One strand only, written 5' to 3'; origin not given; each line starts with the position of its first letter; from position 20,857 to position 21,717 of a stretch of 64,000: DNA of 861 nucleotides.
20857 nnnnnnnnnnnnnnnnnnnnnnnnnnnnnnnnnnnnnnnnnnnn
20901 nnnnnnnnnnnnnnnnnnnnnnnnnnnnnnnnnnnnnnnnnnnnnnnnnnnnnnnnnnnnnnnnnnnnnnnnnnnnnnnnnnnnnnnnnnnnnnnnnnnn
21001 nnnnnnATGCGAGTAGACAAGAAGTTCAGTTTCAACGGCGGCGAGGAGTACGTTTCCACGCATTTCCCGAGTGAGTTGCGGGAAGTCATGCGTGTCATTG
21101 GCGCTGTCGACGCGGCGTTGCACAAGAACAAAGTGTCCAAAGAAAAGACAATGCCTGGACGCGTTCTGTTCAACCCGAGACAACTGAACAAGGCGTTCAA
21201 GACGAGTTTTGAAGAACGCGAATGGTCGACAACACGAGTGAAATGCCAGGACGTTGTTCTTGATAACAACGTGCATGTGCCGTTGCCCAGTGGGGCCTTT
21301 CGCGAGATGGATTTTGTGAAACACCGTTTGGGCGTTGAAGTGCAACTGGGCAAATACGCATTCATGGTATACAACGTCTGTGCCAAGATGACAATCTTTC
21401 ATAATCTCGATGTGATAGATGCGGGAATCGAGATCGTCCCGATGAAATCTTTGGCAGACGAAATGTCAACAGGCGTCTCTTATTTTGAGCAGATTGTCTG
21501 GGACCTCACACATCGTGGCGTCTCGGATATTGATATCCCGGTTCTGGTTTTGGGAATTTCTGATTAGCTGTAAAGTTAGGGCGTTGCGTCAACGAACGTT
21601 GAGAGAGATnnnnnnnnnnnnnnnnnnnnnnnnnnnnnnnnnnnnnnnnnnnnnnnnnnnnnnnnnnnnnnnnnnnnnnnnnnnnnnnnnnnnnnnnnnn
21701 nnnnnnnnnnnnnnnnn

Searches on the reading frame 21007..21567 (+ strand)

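Call 20: search_protein_families(library=pfam, max_evalue=0.00001, proteins=[window:21007-21567:+])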
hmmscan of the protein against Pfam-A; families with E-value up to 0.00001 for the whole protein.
window:21007-21567:+ (186 aa): 1 family
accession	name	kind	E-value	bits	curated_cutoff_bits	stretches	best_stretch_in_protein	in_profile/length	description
PF09195.17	Endonuc-BglII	-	3.3e-22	79.4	26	1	13-184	3-162/163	Restriction endonuclease BglII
